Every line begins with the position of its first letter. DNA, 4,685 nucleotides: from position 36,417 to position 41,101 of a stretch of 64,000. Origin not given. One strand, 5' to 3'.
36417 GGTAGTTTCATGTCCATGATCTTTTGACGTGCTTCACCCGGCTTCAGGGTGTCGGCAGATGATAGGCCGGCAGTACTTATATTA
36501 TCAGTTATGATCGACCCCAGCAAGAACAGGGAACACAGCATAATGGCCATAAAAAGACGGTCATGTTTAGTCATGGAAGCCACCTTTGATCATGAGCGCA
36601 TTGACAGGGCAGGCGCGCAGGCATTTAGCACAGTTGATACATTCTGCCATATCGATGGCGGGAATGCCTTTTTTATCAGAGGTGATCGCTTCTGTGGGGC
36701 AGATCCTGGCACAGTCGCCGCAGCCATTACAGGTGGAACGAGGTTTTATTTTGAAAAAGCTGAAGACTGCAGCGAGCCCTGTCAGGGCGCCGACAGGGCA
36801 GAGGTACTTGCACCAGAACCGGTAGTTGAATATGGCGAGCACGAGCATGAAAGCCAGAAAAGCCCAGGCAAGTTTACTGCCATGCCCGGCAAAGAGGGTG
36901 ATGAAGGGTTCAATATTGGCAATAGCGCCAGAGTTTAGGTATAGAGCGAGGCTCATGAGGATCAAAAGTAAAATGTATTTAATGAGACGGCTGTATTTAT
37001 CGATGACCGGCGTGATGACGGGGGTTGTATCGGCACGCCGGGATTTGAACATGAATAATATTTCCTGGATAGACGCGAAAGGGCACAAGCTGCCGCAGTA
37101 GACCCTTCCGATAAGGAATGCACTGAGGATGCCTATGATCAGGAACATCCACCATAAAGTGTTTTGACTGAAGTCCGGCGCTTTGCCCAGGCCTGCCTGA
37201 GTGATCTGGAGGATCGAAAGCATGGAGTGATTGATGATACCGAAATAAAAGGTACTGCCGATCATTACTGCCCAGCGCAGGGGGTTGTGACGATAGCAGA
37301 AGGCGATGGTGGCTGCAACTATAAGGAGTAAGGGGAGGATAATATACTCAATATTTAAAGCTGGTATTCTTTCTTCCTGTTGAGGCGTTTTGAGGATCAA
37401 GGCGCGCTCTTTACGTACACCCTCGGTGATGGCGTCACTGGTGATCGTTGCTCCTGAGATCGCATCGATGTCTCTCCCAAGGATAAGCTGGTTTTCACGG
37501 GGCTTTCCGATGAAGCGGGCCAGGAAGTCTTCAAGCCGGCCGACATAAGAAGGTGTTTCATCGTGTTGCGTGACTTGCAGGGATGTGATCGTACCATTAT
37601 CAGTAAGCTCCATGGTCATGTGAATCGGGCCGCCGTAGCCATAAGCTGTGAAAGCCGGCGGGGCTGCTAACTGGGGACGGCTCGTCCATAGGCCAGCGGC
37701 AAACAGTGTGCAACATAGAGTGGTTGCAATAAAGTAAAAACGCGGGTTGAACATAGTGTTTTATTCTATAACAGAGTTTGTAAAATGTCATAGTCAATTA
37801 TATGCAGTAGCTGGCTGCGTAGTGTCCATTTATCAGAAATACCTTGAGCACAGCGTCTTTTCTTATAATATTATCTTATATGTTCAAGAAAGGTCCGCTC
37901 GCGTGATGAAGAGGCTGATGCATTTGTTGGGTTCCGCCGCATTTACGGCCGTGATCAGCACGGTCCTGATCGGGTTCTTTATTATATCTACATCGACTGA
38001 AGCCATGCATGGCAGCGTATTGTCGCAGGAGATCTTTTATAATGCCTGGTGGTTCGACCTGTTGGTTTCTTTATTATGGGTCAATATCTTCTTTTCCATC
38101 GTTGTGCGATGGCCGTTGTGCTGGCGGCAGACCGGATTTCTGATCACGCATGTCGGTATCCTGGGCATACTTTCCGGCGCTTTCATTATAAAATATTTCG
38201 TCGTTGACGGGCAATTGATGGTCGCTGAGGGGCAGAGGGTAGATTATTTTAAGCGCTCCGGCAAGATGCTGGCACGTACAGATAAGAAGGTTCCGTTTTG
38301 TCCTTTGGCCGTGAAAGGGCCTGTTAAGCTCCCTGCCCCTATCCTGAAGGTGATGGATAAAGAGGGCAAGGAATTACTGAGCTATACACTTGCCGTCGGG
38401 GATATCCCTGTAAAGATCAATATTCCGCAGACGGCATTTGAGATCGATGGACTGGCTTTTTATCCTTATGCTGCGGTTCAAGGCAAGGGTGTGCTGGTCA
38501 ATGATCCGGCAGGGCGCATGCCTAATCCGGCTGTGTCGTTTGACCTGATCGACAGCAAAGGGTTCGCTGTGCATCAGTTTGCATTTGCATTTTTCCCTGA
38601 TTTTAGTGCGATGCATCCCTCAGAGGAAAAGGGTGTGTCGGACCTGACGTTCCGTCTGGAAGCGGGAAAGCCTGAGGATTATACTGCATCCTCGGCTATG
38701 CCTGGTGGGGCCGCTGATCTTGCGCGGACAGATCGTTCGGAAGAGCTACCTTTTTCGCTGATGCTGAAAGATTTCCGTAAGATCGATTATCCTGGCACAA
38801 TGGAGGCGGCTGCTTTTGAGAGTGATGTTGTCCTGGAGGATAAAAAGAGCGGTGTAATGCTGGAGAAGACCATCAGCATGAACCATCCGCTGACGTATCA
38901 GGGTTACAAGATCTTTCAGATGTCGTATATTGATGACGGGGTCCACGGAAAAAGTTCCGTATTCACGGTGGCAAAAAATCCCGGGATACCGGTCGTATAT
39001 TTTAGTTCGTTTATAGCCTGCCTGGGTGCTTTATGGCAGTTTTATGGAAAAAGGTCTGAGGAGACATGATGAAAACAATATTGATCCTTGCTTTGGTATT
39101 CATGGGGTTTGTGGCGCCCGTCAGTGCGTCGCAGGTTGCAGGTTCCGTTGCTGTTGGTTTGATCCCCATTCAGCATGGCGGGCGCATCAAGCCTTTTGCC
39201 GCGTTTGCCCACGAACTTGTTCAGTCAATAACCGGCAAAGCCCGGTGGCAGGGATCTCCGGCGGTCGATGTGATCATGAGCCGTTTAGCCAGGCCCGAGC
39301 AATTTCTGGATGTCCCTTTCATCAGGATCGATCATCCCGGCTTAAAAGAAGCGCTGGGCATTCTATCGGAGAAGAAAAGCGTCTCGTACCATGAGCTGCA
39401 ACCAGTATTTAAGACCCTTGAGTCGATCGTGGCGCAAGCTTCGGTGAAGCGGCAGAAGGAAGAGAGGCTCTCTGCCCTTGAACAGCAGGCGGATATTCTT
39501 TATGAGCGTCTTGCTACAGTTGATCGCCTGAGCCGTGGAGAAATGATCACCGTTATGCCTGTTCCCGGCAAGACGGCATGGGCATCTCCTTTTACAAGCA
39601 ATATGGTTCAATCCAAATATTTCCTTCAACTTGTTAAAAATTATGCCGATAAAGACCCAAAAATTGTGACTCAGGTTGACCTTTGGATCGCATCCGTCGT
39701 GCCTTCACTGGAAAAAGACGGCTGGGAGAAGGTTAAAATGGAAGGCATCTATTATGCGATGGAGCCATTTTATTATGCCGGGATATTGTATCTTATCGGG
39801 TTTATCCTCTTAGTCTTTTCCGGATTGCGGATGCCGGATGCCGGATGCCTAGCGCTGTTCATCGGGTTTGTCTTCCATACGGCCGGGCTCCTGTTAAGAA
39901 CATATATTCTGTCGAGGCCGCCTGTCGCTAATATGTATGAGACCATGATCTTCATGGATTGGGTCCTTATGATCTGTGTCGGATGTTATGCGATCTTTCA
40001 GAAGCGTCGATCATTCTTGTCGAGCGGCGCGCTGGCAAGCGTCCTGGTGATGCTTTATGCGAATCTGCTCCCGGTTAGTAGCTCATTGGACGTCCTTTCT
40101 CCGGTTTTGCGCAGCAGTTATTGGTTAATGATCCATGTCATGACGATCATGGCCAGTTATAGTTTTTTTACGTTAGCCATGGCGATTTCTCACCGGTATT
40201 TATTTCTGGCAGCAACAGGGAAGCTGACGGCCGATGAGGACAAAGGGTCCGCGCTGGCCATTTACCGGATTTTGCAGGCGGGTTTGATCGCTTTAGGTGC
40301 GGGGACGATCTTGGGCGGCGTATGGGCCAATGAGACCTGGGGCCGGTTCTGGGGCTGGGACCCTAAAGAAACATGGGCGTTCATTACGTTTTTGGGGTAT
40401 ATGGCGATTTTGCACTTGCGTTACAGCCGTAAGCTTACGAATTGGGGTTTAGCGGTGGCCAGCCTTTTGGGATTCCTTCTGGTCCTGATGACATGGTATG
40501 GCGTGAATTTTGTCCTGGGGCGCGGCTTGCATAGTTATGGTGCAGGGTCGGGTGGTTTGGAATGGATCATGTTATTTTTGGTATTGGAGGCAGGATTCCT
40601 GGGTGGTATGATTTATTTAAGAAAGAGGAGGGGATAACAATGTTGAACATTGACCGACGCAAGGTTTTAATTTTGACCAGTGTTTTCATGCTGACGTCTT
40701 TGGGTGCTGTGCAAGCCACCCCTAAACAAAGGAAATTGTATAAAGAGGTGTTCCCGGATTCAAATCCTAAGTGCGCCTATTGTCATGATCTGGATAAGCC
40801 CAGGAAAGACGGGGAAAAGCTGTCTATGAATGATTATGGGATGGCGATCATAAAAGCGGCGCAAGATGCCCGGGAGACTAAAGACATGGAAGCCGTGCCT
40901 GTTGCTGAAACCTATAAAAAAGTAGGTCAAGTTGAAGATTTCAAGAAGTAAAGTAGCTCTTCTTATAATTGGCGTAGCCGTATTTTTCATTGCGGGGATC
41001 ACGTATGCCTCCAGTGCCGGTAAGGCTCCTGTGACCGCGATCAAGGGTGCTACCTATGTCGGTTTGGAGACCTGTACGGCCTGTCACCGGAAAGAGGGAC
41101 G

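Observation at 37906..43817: Candidate porin-cytochrome electron conduit with its own cytochrome c maturation genes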

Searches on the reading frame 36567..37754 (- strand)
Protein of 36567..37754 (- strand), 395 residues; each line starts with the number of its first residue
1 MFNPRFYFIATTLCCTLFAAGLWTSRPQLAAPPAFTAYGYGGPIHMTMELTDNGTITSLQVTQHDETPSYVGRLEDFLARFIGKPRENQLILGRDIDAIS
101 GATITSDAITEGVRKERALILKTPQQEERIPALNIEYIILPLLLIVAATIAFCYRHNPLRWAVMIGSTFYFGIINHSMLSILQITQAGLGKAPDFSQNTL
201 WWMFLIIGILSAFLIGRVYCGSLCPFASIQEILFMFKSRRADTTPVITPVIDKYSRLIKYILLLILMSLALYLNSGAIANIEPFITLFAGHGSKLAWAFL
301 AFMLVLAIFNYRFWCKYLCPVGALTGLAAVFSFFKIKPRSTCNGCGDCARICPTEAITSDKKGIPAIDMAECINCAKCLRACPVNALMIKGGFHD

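Call 3: search_protein_families(library=pfam, proteins=[window:36567-37754:-], max_evalue=0.01)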
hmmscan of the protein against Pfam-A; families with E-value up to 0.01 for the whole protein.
window:36567-37754:- (395 aa): 15 families
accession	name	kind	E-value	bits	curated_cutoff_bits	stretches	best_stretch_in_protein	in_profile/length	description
PF04205.19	FMN_bind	-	5.7e-17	62.6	22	1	39-115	1-74/77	FMN-binding domain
PF12801.12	Fer4_5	-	5.4e-13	49.1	22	2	199-238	3-43/48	4Fe-4S binding domain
PF00037.32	Fer4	-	2e-11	43.7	21.1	2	340-358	6-24/24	4Fe-4S binding domain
PF12837.12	Fer4_6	-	1.6e-09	37.6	25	2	364-387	1-24/24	4Fe-4S binding domain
PF12838.12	Fer4_7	-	1.9e-09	38.3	27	1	341-386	1-52/52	4Fe-4S dicluster domain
PF25160.1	LdpA_Fe-S-bd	-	6e-08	32.8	27.6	2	315-359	9-45/49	LdpA Fe-S cluster-binding domain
PF13187.11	Fer4_9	-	1.9e-07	31.4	27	1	342-386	2-51/52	4Fe-4S dicluster domain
PF14697.11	Fer4_21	-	2.3e-07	31.3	35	1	339-386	5-56/59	4Fe-4S dicluster domain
PF13484.11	Fer4_16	-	2.9e-07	31.6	30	2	342-360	2-20/66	4Fe-4S double cluster binding domain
PF13237.11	Fer4_10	-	5.9e-07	29.7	25.5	1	339-383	6-53/53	4Fe-4S dicluster domain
PF12797.12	Fer4_2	-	0.0001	22.4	24.5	1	364-384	2-22/22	4Fe-4S binding domain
PF13746.11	Fer4_18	-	0.0021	18.7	27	1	337-383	56-96/114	4Fe-4S dicluster domain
PF10688.14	Imp-YgjV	-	0.0021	18.3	23.5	0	284-340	61-116/159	Bacterial inner membrane protein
PF13183.11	Fer4_8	-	0.0022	18.9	27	0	369-384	2-17/68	4Fe-4S dicluster domain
PF12798.12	Fer4_3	-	0.0023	19.1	27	0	372-386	1-15/15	4Fe-4S binding domain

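Call 4: search_protein_families(library=ncbifam, proteins=[window:36567-37754:-], max_evalue=0.01)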
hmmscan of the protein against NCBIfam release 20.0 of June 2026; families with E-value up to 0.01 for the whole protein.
window:36567-37754:- (395 aa): 82 families (the best 25 are shown)
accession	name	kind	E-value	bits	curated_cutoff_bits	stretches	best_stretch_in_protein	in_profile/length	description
NF046105.1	TransRegNosR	equivalog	4.4e-28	98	1000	2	136-378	410-661/680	transcriptional regulator NosR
TIGR02163.1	napH_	subfamily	4e-26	92.1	213.05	1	205-389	67-253/255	NapH/MauN family ferredoxin-type protein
NF007013.0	PRK09477.1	equivalog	6.2e-23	81.3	234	1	205-390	90-277/286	quinol dehydrogenase ferredoxin subunit NapH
TIGR01947.1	rnfG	subfamily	1.6e-11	44.6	102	1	37-115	90-180/187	RnfABCDGE type electron transport complex subunit G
NF038196.1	ferrodoxin_EFR1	subfamily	5.1e-10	39.8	75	1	339-390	183-232/242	EFR1 family ferrodoxin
NF045876.1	RnfG_DVU2794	exception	2.1e-09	37.2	205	1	37-117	91-176/190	RnfABCDGE type electron transport complex subunit G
NF058577.1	FdxA_fam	equivalog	1e-08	35.2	65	1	340-386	7-52/52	4Fe-4S ferredoxin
TIGR02700.1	flavo_MJ0208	hypoth_equivalog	1.5e-08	34.2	251.35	1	335-388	144-195/234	dihydromethanopterin reductase (acceptor)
NF042909.1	FMH_DH_FwdF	exception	1.6e-08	34.1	375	1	314-390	232-314/336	tungsten-dependent formylmethanofuran dehydrogenase subunit FwdF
NF040864.1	HgcB_ferredoxin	equivalog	1.7e-08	34.1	99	1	340-392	14-66/93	mercury methylation ferredoxin HgcB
NF045797.1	DsrO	equivalog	2.7e-08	33.5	200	1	341-387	102-150/235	sulfate reduction electron transfer complex DsrMKJOP subunit DsrO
NF005503.0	PRK07118.1-2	equivalog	2.7e-08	33.4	252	1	341-389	139-186/292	RnfABCDGE type electron transport complex subunit B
NF041715.1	arsenate_red_ArrB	equivalog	3.3e-08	33.3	450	1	341-387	56-104/233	arsenate respiratory reductase iron-sulfur subunit ArrB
TIGR04105.1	FeFe_hydrog_B1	subfamily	6.7e-08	31.6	450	1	348-390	166-208/462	monomeric [FeFe] hydrogenase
TIGR00402.1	napF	equivalog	1.3e-07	31.6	102.2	1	340-388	35-85/149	ferredoxin-type protein NapF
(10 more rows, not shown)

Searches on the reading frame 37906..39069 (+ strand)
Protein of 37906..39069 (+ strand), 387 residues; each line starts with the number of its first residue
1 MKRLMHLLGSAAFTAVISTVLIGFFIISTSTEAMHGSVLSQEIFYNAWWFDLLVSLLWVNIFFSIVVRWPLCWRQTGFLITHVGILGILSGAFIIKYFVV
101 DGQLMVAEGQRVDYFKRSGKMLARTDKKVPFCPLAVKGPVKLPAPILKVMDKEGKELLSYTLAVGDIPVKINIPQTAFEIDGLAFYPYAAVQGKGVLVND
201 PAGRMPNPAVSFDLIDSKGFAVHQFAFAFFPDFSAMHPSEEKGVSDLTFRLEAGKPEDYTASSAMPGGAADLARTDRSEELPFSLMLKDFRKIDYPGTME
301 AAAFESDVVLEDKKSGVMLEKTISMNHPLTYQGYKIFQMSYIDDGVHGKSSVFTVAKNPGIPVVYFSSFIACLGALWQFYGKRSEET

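Call 3: search_protein_families(library=pfam, proteins=[window:37906-39069:+], max_evalue=0.01)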
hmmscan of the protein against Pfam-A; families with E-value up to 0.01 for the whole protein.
window:37906-39069:+ (387 aa): 1 family
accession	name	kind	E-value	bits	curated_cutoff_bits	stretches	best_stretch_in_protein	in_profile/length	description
PF05140.19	ResB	-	2.2e-25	89.8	24.6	2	274-345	198-269/486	ResB-like family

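Call 4: search_protein_families(library=ncbifam, proteins=[window:37906-39069:+], max_evalue=0.01)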
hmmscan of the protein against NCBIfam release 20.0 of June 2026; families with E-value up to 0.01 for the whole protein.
window:37906-39069:+ (387 aa): 0 families

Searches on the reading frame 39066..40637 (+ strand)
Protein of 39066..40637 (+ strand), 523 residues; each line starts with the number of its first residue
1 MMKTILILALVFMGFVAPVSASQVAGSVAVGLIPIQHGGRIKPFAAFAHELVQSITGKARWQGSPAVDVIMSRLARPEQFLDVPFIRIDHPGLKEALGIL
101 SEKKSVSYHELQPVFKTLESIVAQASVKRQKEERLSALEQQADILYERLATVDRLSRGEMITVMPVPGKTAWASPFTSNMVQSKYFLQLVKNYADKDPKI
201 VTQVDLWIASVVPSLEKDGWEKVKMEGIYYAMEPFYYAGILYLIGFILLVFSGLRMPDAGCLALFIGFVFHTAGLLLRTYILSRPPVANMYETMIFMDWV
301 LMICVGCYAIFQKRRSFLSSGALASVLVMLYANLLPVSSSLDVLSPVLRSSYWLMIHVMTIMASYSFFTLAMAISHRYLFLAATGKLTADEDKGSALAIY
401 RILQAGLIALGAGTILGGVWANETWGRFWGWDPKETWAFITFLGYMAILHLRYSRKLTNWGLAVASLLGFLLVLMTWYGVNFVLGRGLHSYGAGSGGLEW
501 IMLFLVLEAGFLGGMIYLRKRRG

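Call 3: search_protein_families(library=pfam, proteins=[window:39066-40637:+], max_evalue=0.01)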
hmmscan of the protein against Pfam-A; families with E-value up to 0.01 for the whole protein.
window:39066-40637:+ (523 aa): 1 family
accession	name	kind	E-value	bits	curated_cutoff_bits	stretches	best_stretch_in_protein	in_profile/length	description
PF01578.25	Cytochrom_C_asm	-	2.2e-33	116.1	29.9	1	288-484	2-208/212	Cytochrome C assembly protein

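Call 4: search_protein_families(library=ncbifam, proteins=[window:39066-40637:+], max_evalue=0.01)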
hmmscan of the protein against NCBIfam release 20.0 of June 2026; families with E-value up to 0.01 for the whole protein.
window:39066-40637:+ (523 aa): 2 families
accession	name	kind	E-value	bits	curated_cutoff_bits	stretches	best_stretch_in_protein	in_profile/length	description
TIGR03144.1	cytochr_II_ccsB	equivalog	1.5e-47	162.5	187.6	1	264-492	2-252/252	c-type cytochrome biogenesis protein CcsB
TIGR01191.1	ccmC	subfamily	2.9e-05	24.1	186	1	406-482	56-135/184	heme ABC transporter permease CcmC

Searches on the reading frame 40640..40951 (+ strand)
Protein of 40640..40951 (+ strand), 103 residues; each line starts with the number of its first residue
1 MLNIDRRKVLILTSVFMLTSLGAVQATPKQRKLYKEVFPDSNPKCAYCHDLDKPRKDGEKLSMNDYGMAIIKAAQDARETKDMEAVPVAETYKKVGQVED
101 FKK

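Call 3: search_protein_families(library=pfam, proteins=[window:40640-40951:+], max_evalue=0.01)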
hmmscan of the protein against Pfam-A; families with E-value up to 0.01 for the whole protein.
window:40640-40951:+ (103 aa): 0 families

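Call 4: search_protein_families(library=ncbifam, proteins=[window:40640-40951:+], max_evalue=0.01)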
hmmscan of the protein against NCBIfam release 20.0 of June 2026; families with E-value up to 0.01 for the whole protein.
window:40640-40951:+ (103 aa): 0 families

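Call 71: search_solved_structures(query=window:40640-40951:+, max_evalue=10)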
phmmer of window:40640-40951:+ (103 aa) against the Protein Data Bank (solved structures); distinct sequences matched with E-value up to 10: 9.
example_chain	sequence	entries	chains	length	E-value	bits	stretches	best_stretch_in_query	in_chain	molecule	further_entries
9qdt_A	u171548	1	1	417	0.26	14.9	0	38-65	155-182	Probable cytochrome c peroxidase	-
4i5q_A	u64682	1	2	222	0.77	13.3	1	26-91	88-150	Thiol:disulfide interchange protein DsbC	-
1eej_A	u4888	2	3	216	0.84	13.2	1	25-92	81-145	THIOL:DISULFIDE INTERCHANGE PROTEIN | Thiol:disulfide interchange protein dsbC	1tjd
5h1t_A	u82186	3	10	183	1.1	12.8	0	38-56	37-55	Transcription intermediary factor 1-alpha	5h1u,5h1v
3o33_A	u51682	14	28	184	1.1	12.8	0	38-56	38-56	Transcription intermediary factor 1-alpha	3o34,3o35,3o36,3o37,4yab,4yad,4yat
4zql_A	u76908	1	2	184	1.1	12.8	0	38-56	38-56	Transcription intermediary factor 1-alpha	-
9gd5_A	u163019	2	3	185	1.1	12.8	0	38-56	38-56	Transcription intermediary factor 1-alpha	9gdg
7aal_A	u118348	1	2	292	3.3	11.3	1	30-99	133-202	Proline-serine-threonine phosphatase-interacting protein 1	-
7aam_A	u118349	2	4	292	3.4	11.3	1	30-99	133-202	Proline-serine-threonine phosphatase-interacting protein 1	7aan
